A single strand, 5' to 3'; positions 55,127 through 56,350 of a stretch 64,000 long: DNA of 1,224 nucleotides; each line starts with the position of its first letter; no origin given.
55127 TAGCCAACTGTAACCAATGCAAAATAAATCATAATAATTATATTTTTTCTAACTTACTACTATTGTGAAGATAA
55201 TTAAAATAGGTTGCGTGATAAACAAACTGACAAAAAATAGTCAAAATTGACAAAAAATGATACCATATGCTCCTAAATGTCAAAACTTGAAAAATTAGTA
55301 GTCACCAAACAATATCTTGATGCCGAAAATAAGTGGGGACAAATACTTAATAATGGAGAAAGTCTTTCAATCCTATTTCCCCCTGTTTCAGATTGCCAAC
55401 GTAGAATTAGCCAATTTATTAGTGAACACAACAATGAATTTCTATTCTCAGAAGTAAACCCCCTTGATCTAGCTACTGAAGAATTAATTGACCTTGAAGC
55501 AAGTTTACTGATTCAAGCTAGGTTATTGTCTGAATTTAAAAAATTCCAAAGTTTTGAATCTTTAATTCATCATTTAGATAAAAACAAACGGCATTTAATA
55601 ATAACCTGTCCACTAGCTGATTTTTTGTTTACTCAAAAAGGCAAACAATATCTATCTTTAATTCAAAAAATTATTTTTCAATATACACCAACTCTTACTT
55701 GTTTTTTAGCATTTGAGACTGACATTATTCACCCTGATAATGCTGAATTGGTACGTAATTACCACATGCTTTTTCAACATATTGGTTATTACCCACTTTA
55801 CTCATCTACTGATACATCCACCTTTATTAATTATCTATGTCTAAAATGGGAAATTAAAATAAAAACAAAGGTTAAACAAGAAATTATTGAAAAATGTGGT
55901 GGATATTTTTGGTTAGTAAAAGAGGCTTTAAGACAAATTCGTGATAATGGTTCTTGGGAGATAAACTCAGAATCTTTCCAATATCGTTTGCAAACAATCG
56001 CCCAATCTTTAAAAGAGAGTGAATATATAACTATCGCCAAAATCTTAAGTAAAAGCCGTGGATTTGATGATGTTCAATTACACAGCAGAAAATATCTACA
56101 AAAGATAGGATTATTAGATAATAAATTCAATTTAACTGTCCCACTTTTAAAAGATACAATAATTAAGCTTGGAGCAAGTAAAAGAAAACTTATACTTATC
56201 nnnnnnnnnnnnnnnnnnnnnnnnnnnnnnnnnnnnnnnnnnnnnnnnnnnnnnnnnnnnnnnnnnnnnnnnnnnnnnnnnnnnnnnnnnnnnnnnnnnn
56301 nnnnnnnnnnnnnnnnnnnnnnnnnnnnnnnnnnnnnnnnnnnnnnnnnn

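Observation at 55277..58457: Plus-strand island: atypical winged-helix regulator (wHTH at C-terminus, 300 aa unknown N-domain) coupled to a 670 aa protein of unknown function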

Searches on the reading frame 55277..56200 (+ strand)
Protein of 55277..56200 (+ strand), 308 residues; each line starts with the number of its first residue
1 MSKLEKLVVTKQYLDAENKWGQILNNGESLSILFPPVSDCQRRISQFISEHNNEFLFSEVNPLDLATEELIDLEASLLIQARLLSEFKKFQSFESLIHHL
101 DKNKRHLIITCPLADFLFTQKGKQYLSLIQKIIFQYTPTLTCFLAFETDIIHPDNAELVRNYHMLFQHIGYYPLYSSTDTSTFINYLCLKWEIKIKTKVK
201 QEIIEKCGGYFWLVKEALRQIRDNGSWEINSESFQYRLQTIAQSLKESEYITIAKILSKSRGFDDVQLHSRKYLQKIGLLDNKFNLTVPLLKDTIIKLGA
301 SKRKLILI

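Call 90: search_dna_similar(query=window:55277-56200:+, collection=plasmids, mode=protein, max_evalue=0.001, max_rows=10)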
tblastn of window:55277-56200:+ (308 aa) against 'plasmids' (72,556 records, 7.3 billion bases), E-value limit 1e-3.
No match.
